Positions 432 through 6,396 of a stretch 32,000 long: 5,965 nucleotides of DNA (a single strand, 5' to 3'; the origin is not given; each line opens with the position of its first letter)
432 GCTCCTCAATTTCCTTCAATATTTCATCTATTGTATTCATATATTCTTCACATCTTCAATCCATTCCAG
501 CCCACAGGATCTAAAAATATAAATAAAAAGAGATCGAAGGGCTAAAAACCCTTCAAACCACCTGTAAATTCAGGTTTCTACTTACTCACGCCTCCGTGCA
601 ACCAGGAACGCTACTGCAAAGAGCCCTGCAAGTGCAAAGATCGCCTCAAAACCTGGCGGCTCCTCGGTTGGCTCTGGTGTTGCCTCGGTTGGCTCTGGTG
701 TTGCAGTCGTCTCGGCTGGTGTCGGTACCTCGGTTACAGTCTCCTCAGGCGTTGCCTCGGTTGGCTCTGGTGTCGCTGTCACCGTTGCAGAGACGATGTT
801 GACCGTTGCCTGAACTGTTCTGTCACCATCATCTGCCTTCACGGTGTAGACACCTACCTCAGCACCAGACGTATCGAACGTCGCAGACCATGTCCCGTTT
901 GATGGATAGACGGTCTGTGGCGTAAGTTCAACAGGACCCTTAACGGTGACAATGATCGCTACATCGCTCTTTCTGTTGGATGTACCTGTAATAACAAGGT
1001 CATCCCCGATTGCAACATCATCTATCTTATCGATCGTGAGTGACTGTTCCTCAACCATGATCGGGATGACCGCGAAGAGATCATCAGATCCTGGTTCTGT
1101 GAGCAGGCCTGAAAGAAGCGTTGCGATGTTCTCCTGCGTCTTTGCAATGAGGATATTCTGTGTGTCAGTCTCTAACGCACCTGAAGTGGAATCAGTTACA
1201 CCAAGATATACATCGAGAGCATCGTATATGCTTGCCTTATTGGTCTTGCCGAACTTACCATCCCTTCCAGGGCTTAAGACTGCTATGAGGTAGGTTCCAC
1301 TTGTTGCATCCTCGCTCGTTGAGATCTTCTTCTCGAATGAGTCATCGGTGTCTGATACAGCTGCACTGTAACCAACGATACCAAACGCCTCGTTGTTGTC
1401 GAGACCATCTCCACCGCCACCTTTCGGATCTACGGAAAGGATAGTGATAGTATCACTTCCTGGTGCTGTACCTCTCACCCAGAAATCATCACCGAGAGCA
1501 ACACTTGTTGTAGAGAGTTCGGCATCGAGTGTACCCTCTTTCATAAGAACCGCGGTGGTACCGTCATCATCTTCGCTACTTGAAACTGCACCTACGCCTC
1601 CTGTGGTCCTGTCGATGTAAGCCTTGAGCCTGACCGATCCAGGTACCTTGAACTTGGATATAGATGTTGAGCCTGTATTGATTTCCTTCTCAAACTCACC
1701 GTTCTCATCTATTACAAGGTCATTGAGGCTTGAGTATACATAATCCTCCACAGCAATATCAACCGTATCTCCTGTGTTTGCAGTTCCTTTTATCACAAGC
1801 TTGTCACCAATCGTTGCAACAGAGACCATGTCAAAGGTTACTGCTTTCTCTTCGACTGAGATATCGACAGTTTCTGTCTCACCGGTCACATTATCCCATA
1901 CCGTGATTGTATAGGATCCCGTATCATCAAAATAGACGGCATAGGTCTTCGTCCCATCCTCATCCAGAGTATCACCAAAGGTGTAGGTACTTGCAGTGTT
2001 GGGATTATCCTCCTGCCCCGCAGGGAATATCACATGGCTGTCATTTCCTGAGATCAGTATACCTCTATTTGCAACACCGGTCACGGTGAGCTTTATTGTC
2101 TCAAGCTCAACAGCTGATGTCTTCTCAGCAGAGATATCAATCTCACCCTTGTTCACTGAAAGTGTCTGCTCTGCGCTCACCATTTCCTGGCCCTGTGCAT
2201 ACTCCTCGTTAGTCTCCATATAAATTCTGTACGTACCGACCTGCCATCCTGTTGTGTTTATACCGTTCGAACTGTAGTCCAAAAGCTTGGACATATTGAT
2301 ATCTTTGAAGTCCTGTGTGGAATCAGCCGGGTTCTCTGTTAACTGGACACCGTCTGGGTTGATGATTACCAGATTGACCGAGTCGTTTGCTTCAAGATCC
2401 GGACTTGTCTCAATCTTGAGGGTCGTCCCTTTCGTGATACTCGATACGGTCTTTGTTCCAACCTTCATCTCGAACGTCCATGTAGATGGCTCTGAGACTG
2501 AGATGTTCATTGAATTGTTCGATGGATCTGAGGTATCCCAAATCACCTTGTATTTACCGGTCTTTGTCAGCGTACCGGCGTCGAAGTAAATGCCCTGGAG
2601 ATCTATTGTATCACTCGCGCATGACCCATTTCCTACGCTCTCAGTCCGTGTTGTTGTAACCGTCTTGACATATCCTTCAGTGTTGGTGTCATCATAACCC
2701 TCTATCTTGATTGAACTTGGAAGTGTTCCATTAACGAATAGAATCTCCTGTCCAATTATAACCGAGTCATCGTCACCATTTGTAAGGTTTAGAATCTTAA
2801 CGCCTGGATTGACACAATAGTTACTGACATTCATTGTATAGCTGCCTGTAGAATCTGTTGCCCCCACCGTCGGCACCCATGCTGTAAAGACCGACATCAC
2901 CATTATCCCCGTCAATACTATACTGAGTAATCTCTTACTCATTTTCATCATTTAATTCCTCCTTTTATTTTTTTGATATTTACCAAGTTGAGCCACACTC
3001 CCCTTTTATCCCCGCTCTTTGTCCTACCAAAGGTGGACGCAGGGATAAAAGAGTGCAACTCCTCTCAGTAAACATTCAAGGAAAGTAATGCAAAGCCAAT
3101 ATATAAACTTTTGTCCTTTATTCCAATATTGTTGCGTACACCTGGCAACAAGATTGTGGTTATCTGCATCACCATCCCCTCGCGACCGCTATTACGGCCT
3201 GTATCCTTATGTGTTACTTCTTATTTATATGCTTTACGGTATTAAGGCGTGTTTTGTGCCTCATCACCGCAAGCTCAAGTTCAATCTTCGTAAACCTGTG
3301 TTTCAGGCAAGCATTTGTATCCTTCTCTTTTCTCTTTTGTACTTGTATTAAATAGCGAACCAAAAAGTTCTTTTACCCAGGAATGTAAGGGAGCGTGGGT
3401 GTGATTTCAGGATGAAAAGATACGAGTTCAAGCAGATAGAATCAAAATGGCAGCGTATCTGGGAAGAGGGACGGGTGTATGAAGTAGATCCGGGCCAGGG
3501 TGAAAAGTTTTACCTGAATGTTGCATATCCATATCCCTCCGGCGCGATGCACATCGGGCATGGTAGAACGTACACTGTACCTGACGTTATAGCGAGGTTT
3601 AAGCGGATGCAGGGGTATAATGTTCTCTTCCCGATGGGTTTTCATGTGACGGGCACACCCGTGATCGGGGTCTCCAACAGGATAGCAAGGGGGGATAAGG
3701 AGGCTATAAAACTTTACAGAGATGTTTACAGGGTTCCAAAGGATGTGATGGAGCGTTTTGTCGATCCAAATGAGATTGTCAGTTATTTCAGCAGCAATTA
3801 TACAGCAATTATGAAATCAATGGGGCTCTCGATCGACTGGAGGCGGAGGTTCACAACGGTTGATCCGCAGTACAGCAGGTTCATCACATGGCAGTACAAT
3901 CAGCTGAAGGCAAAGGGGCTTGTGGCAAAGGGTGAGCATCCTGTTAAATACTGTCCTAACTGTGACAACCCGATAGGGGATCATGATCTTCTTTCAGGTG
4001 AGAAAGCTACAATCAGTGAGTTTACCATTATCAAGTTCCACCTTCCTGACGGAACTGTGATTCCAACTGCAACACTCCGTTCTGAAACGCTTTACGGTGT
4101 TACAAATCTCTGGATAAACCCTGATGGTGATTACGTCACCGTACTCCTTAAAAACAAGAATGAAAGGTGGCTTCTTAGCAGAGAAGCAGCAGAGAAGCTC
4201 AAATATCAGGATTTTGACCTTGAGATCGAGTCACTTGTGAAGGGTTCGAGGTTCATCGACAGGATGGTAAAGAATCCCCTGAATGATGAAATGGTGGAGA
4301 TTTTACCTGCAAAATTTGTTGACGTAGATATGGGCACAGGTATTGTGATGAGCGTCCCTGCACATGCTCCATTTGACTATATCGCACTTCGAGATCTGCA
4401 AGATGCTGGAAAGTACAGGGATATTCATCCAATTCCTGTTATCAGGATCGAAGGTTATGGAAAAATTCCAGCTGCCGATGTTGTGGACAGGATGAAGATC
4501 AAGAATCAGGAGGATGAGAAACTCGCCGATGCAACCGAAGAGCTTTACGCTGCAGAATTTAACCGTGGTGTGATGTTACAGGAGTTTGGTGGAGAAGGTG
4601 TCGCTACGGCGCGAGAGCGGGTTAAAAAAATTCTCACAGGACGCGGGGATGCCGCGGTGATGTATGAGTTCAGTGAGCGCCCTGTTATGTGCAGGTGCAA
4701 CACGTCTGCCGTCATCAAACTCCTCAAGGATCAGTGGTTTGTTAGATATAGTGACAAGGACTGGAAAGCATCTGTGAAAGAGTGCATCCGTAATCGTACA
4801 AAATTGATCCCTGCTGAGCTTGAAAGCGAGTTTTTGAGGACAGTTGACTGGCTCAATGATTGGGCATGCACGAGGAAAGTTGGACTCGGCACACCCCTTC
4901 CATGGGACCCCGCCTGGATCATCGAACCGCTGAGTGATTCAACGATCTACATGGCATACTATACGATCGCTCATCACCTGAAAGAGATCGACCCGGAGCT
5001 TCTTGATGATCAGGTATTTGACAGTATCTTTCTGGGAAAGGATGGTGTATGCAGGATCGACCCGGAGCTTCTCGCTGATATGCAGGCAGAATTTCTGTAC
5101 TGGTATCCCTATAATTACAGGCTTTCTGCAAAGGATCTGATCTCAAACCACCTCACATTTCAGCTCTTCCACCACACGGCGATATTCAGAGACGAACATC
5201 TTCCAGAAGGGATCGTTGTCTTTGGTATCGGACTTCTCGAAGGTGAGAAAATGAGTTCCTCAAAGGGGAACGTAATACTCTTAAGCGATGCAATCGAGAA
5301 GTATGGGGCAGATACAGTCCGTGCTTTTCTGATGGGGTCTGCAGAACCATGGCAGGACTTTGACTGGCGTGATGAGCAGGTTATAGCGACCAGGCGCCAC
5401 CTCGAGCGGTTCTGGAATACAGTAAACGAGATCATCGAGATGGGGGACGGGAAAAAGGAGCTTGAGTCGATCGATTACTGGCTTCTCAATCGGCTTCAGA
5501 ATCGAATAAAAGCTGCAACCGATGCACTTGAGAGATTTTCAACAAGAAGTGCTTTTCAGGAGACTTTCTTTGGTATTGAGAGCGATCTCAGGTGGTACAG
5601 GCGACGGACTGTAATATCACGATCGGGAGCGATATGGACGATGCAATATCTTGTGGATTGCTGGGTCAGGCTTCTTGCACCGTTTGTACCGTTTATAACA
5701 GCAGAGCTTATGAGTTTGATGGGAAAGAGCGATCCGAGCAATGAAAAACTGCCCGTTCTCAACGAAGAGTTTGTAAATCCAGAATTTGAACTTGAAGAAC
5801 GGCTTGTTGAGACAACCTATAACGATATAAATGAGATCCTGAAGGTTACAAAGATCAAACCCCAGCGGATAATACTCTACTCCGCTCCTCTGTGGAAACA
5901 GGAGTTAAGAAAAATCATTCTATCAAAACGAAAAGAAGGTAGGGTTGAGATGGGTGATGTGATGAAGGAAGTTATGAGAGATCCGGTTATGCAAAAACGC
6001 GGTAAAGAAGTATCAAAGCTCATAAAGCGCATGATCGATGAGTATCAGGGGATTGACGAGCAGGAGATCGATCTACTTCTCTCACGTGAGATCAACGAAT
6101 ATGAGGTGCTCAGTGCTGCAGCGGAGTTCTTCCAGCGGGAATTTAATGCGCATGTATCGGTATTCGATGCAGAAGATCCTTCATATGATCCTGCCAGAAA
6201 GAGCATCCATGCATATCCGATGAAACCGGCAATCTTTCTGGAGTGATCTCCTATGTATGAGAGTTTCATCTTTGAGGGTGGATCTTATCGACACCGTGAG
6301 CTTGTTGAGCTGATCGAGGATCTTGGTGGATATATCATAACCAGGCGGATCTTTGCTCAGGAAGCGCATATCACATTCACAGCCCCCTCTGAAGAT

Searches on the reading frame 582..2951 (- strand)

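Call 34: search_protein_families(library=pfam, proteins=[window:582-2951:-], max_evalue=0.001)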
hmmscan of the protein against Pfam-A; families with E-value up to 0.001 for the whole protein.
window:582-2951:- (789 aa): 1 family
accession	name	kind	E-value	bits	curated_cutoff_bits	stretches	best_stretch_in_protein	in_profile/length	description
PF18204.6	PGF-CTERM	-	7.3e-07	29.4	18.8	1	766-787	2-23/23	PGF-CTERM motif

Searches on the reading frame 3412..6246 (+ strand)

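Call 34: search_protein_families(library=pfam, proteins=[window:3412-6246:+], max_evalue=0.001)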
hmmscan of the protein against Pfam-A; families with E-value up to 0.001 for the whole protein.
window:3412-6246:+ (944 aa): 6 families
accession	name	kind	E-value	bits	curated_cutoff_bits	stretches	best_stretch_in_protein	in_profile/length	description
PF00133.28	tRNA-synt_1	-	1.1e-39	136.9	22.7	2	13-497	2-244/414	tRNA synthetases class I (I, L, M and V)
PF09334.17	tRNA-synt_1g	-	1.8e-23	83.4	20.1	2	34-190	2-132/391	tRNA synthetases class I (M)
PF08264.19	Anticodon_1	-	1e-16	61.6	25.1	1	688-820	1-146/148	Anticodon-binding domain of tRNA ligase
PF13603.12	tRNA-synt_1_2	-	5.2e-11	42.8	25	1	207-335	12-132/185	Leucyl-tRNA synthetase, editing domain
PF01406.26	tRNA-synt_1e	-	1.6e-08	34.7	27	0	603-655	243-294/301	tRNA synthetases class I (C) catalytic domain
PF01921.24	tRNA-synt_1f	-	5.7e-05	22.6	27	0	598-675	267-340/360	tRNA synthetases class I (K)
